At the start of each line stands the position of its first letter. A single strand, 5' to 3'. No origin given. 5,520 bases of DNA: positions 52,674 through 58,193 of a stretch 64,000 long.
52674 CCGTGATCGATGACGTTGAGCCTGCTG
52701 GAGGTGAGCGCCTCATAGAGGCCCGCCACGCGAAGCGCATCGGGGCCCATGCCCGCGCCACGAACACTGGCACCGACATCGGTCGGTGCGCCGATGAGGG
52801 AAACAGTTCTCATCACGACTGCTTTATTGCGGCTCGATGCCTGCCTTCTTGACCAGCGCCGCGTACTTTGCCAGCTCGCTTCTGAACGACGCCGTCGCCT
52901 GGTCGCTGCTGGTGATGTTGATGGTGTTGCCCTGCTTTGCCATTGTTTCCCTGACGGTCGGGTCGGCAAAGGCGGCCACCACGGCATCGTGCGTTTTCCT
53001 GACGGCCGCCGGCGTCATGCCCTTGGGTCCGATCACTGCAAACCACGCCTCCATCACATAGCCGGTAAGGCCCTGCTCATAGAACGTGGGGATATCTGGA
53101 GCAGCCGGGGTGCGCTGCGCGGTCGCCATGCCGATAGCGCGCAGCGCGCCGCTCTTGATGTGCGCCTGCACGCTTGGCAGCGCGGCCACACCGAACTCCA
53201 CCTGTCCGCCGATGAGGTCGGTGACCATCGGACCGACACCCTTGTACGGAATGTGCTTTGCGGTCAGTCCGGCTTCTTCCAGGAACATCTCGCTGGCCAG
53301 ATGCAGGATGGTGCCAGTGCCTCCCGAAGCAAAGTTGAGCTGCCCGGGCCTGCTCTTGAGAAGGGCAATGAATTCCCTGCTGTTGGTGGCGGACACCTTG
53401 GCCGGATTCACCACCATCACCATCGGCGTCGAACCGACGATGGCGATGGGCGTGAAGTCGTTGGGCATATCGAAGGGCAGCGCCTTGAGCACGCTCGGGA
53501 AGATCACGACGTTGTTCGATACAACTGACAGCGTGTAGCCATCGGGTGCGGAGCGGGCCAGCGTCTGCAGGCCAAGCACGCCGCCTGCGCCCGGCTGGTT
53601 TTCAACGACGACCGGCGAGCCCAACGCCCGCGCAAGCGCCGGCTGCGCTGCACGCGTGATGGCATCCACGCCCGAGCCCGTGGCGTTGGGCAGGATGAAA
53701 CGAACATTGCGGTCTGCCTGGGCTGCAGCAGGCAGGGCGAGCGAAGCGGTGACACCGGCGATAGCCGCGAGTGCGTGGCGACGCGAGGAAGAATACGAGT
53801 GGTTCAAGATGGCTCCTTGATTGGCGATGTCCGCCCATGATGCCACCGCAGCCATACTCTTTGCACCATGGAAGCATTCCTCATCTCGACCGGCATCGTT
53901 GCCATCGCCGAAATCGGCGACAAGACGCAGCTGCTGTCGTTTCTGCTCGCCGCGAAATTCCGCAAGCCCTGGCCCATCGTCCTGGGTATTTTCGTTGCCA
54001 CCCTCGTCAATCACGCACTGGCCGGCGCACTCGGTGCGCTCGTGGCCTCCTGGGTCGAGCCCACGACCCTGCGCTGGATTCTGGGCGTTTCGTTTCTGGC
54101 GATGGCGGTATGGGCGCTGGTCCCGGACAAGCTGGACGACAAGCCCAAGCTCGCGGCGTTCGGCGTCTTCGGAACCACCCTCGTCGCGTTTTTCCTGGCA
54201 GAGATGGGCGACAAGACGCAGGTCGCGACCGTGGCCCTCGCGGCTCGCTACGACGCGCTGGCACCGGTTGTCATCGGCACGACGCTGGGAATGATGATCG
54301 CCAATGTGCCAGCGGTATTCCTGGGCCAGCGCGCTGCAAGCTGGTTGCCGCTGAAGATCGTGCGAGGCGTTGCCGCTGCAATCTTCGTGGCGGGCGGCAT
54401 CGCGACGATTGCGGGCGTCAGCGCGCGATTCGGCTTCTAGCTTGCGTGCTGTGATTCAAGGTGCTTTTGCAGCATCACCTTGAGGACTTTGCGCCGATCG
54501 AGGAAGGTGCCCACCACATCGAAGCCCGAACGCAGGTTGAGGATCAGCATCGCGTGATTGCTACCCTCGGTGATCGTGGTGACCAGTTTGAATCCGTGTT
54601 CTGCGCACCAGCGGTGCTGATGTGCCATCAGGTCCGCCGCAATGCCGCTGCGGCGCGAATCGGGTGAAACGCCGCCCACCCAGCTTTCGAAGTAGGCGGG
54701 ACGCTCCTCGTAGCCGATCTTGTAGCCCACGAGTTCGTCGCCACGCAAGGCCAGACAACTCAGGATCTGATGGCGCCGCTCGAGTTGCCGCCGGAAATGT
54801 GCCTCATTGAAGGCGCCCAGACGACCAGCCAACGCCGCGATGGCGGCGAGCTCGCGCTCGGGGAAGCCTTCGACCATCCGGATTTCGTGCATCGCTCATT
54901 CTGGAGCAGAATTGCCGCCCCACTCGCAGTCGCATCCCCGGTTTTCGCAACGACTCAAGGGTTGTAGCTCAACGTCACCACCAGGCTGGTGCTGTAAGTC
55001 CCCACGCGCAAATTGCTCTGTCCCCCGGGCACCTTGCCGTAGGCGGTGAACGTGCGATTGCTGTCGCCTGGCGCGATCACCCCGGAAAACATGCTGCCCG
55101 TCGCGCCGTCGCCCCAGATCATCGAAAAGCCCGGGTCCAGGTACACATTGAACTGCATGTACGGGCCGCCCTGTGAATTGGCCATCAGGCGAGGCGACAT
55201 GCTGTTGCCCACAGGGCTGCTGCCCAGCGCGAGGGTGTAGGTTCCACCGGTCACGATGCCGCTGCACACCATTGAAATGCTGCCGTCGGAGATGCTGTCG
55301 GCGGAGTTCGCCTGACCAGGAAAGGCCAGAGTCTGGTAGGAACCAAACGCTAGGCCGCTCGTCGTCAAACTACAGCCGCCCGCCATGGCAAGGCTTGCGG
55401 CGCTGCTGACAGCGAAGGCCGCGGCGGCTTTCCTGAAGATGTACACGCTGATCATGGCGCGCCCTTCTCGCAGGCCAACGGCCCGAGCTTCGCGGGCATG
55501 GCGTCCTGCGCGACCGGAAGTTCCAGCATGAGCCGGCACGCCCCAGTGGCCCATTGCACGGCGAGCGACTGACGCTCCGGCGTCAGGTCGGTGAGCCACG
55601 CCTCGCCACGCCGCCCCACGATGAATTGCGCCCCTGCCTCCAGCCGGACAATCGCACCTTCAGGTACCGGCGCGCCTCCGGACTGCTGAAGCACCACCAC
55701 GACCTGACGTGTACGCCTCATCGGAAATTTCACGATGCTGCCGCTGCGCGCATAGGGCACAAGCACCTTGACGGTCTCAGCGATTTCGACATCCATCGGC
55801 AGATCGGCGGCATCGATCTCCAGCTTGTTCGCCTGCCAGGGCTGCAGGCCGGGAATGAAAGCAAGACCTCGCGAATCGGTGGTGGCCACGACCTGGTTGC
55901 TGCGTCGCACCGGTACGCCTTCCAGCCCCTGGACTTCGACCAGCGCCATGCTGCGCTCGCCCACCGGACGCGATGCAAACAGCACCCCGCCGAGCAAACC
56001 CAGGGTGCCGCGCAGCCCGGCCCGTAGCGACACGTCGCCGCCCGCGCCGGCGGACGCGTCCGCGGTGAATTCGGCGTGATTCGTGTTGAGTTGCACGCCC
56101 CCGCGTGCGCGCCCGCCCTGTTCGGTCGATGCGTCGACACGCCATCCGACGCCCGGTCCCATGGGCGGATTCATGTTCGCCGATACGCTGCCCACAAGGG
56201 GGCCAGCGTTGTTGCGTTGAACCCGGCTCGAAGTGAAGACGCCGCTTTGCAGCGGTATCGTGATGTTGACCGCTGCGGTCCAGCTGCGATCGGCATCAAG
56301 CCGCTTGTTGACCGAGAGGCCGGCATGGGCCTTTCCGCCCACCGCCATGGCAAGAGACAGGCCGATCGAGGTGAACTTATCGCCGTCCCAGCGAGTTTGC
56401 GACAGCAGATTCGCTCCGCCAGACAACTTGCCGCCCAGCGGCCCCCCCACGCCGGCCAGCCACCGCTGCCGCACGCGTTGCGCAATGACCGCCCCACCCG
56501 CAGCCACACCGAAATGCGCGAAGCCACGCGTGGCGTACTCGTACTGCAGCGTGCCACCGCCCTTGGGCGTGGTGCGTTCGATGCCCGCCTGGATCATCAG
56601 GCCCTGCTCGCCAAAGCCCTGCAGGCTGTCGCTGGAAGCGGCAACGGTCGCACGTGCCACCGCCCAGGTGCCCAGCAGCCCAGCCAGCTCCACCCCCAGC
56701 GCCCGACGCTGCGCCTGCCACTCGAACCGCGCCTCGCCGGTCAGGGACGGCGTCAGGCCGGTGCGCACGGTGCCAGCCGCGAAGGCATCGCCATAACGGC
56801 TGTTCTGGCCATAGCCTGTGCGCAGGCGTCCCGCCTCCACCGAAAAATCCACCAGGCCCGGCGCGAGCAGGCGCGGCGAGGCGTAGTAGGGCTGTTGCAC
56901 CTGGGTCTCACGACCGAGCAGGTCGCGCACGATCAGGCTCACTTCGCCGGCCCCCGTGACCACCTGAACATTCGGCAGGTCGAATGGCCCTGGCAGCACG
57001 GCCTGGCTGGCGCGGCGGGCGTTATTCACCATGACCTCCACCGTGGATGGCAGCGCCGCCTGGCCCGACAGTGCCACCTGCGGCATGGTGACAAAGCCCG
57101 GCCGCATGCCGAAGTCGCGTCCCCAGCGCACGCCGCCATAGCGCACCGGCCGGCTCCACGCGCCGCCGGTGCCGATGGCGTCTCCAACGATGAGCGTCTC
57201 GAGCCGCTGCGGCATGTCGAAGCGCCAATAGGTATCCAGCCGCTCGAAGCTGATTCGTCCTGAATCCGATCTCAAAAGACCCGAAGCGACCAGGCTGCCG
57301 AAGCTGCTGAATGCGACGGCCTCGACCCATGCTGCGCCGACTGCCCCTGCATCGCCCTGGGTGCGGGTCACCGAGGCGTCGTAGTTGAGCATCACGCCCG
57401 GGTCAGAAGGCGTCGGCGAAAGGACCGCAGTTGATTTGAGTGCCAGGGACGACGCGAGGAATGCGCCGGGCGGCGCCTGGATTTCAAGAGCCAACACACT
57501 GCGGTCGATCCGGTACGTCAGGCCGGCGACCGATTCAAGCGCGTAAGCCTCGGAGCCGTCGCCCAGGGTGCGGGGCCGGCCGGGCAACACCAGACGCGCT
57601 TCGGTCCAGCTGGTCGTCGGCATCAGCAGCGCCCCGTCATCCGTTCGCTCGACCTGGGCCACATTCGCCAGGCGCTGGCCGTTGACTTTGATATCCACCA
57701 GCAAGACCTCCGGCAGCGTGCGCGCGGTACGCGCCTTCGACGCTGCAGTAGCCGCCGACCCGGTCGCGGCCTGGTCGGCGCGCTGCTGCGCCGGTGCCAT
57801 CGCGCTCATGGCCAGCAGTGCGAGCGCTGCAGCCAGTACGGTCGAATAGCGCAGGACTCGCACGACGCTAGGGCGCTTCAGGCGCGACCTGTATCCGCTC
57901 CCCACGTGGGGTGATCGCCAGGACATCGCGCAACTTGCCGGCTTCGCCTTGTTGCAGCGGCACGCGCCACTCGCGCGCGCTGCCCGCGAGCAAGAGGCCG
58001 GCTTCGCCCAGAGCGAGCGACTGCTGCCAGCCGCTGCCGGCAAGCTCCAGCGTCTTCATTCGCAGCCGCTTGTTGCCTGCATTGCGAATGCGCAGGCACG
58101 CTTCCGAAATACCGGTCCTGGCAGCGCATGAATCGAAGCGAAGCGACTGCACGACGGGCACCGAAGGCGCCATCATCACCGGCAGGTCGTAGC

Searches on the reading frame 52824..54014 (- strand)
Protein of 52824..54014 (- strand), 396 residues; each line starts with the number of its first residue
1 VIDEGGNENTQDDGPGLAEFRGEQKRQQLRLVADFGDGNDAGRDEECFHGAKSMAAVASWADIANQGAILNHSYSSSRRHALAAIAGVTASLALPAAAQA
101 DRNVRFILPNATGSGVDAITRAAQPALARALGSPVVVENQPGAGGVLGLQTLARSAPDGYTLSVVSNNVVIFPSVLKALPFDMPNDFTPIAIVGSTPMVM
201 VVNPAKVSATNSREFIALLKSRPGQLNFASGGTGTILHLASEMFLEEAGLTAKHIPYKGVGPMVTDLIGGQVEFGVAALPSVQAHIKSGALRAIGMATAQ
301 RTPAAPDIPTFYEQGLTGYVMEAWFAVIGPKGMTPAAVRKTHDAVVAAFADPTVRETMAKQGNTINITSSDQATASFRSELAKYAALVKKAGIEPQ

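Call 47: search_protein_families(library=pfam, proteins=[window:52824-54014:-], max_evalue=0.00001)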
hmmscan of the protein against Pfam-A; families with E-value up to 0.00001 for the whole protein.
window:52824-54014:- (396 aa): 1 family
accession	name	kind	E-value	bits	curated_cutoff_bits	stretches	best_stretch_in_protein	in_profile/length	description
PF03401.19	TctC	-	5.6e-70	236.4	27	1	119-392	1-273/274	Tripartite tricarboxylate transporter family receptor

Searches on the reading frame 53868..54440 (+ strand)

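Call 96: search_protein_families(library=pfam, proteins=[window:53868-54440:+], max_evalue=0.001)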
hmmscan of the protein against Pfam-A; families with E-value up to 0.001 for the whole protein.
window:53868-54440:+ (190 aa): 2 families
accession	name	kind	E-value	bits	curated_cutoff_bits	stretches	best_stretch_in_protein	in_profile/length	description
PF01169.24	GDT1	-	6.2e-44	148.7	27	2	103-175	2-73/75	Divalent cation/proton antiporter GDT1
PF01925.25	TauE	-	0.00071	19.7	32.6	0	29-105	53-139/237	Sulfite exporter TauE/SafE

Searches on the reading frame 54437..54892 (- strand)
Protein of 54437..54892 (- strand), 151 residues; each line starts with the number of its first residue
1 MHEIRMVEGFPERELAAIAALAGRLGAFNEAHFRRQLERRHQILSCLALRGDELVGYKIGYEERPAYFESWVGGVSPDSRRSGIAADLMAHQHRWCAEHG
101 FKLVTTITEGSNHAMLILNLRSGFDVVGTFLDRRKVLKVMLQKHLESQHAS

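Call 96: search_protein_families(library=pfam, proteins=[window:54437-54892:-], max_evalue=0.001)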
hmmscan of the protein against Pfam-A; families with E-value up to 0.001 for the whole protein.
window:54437-54892:- (151 aa): 3 families
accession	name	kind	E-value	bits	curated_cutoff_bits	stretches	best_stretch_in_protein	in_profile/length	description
PF00583.31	Acetyltransf_1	-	3.9e-07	30.8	20.7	1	28-116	16-108/116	Acetyltransferase (GNAT) family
PF13480.13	Acetyltransf_6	-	0.00013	22.6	22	1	25-103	55-131/143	Acetyltransferase (GNAT) domain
PF13508.13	Acetyltransf_7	-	0.00095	19.9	27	0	47-106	7-67/84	Acetyltransferase (GNAT) domain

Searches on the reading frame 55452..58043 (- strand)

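Call 47: search_protein_families(library=pfam, proteins=[window:55452-58043:-], max_evalue=0.00001)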
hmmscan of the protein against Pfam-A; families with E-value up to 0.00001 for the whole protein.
window:55452-58043:- (863 aa): 2 families
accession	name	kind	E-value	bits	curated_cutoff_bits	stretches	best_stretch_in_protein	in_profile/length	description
PF00577.26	Usher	-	1.9e-39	136.4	27.1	1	266-772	31-546/549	Outer membrane usher protein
PF13953.12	PapC_C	-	1.4e-09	38.1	27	1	784-843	3-65/66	PapC C-terminal domain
